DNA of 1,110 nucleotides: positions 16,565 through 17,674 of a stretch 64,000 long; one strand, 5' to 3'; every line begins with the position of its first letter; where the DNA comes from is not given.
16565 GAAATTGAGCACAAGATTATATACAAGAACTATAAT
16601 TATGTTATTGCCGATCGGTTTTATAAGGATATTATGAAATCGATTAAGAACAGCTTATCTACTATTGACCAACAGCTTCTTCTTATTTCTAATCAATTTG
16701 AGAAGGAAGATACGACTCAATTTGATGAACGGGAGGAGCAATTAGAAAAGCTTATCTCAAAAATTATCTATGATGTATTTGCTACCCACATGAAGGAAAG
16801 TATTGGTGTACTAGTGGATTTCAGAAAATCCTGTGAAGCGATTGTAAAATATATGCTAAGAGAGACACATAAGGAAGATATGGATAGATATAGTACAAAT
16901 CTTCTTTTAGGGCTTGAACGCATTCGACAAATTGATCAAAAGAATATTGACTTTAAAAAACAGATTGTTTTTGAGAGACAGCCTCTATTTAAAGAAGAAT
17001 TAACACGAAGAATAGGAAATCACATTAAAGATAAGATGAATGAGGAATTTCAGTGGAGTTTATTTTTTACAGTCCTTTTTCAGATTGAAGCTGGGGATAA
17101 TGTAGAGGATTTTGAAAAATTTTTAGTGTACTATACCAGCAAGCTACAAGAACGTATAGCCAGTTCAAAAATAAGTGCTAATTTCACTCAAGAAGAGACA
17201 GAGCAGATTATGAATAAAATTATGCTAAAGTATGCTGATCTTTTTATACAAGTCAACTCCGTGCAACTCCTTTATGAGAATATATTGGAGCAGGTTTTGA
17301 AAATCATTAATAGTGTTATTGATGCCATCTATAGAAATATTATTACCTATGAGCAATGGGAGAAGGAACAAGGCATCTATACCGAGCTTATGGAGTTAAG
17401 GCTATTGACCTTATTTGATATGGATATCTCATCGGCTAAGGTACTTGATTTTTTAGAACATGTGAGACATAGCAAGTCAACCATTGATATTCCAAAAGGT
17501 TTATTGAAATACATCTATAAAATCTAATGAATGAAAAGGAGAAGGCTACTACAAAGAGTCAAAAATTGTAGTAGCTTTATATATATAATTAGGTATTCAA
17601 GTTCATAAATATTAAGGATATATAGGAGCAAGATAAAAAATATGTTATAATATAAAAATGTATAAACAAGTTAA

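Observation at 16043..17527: Monocistronic 494-aa RelA/SpoT-synthetase-fold protein with a long unassigned C-terminal domain (fused toxSAS/CapRel-like architecture?)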

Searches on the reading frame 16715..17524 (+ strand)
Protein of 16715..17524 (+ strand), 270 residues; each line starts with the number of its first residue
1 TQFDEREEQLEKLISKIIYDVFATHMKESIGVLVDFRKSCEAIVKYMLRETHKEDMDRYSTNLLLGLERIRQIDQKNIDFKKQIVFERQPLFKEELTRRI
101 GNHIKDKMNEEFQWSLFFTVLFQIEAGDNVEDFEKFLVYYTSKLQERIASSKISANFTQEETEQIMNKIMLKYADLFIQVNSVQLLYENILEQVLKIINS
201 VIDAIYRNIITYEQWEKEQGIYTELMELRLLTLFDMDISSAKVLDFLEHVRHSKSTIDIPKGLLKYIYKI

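Call 42: predict_structure(alignment_id=A2)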
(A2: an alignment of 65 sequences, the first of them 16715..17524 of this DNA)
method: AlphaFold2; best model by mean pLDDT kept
length: 270 residues; sequences in the alignment: 65
mean_pLDDT: 90.4   pTM: 0.87
mean pLDDT of the five models: 90.4, 89.4, 89.3, 88.1, 87.7
residues with pLDDT >= 90: 196; 70-90: 57; 50-70: 17; < 50: 0
segments of 3 or more residues with pLDDT < 50: none
pLDDT, mean of each block of 10 residues (from residue 1): 74 92 92 92 88 61 77 86 95 96 97 95 89 96 94 95 97 98 96 97 95 96 96 93 92 85 77
secondary structure, 60 per line:
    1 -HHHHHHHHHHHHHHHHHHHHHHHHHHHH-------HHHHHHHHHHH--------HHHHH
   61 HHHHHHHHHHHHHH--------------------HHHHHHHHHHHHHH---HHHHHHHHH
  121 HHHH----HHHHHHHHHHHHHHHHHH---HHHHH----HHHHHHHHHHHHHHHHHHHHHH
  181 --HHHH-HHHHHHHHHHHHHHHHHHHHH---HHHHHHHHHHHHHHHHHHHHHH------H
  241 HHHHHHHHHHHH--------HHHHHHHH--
elements in order: H2-29 H37-47 H56-74 H95-108 H112-124 H129-146 H150-154 H159-180 H183-186 H188-208 H212-233 H240-252 H261-268

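Call 45: fold_search(model_id=the predicted structure, library=pdb)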
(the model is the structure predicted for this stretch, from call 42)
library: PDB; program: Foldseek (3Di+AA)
matches with E <= 10: 35; with E <= 0.001: 0
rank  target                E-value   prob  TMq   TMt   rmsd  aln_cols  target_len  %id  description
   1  6ohi_A                1.7e+00  0.05  0.12  0.15  17.6       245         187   10  Crystal Structure of the Debrominase Bmp8 (Apo) (released 2019-05-29)
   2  8b4l_D                2.7e+00  0.05  0.16  0.14  18.3       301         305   11  Crystal structure of a selenomethionine-labeled hydropyrene synthase (M75L variant) in its closed conformation (released 2023-10-04)
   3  8r5s_D                2.8e+00  0.06  0.17  0.19  22.4       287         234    9  t113 - De-novo designed soluble homotetramer (released 2024-11-27)
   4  9fpy_I                2.9e+00  0.04  0.15  0.07  20.3       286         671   13  Structure of the complete Vaccinia DNA-dependent RNA polymerase complex assembly intermediate 3 (released 2025-06-25)
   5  6ohi_B                3.2e+00  0.03  0.11  0.14  17.6       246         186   10  Crystal Structure of the Debrominase Bmp8 (Apo) (released 2019-05-29)
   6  3ay5                  3.3e+00  0.04  0.18  0.16  16.8       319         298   10  Crystal structure of HHM (human homologue of murine maternal Id-like molecule) (released 2012-03-14)
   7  5cwf_A                3.6e+00  0.08  0.17  0.24  16.2       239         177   10  Crystal structure of de novo designed helical repeat protein DHR8 (released 2015-12-16)
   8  7uni_C                4.2e+00  0.08  0.22  0.24  15.1       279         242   10  De novo designed chlorophyll dimer protein with Zn pheophorbide a methyl ester, SP2-ZnPPaM (released 2023-04-19)
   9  8wng                  4.4e+00  0.01  0.11  0.05  21.5       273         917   11  Crystal structure of H. pylori isoleucyl-tRNA synthetase (HpIleRS) in complex with Ile (released 2024-02-14)
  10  5cwg                  4.6e+00  0.11  0.24  0.30  13.1       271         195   13  Crystal structure of de novo designed helical repeat protein DHR10 (released 2015-12-16)
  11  5tub_B                4.8e+00  0.03  0.17  0.15  16.3       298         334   10  Crystal Structure of the Shark TBC1D15 GAP Domain (released 2017-02-22)
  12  9g2r_A                4.8e+00  0.02  0.11  0.12  32.3       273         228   12  Endophilin B1 dimers bound to nanodiscs (released 2024-08-07)
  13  6ohj_A                5.2e+00  0.02  0.12  0.15  17.8       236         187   13  Crystal Structure of the Debrominase Bmp8 C82A in Complex with 2,3,4-tribromopyrrole (released 2019-05-29)
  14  7aal_A                5.7e+00  0.02  0.11  0.10  31.9       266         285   13  Crystal structure of the F-BAR domain of PSTIPIP1, G258A mutant (released 2022-02-23)
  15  7aam_A                5.7e+00  0.01  0.09  0.08  32.2       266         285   14  Crystal structure of the F-BAR domain of PSTIPIP1 bound to the CTH domain of the phosphatase LYP (released 2022-02-23)
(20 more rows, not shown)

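Call 49: fold_search(model_id=the predicted structure, library=viral)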
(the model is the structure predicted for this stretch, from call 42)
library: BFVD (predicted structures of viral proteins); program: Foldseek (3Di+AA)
matches with E <= 10: 31; with E <= 0.001: 0
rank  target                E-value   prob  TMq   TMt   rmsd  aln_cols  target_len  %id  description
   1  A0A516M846            1.5e+00  0.08  0.16  0.09  17.1       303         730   12  (no name in the UniProt tables at hand)
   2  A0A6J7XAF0            2.2e+00  0.05  0.17  0.14  24.3       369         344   10  Uncharacterized protein [uncultured Caudovirales phage]
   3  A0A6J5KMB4            2.2e+00  0.03  0.11  0.09  28.0       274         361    7  Uncharacterized protein [uncultured Caudovirales phage]
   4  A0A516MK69            2.6e+00  0.09  0.18  0.17  16.6       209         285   10  (no name in the UniProt tables at hand)
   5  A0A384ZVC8            2.6e+00  0.05  0.18  0.16  21.9       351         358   10  (no name in the UniProt tables at hand)
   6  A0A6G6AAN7            2.8e+00  0.03  0.12  0.11  26.9       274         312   12  Uncharacterized protein [Borely moumouvirus]
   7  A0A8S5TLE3            3.5e+00  0.06  0.19  0.12  20.5       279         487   11  Tail tape measure [Siphoviridae sp. ctgn638]
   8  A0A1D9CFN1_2          3.8e+00  0.03  0.17  0.06  20.8       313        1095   11  (no name in the UniProt tables at hand)
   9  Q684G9                4.4e+00  0.02  0.14  0.13  18.4       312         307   10  (no name in the UniProt tables at hand)
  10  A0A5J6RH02            4.6e+00  0.02  0.12  0.13  23.3       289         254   11  (no name in the UniProt tables at hand)
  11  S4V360                4.8e+00  0.04  0.20  0.16  18.4       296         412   11  (no name in the UniProt tables at hand)
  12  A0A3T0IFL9            4.8e+00  0.03  0.16  0.08  22.3       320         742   14  (no name in the UniProt tables at hand)
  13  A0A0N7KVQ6            5.2e+00  0.02  0.14  0.08  27.1       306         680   14  (no name in the UniProt tables at hand)
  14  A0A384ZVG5            5.5e+00  0.02  0.14  0.07  21.5       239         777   15  (no name in the UniProt tables at hand)
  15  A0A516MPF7            5.7e+00  0.02  0.15  0.08  21.5       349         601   12  (no name in the UniProt tables at hand)
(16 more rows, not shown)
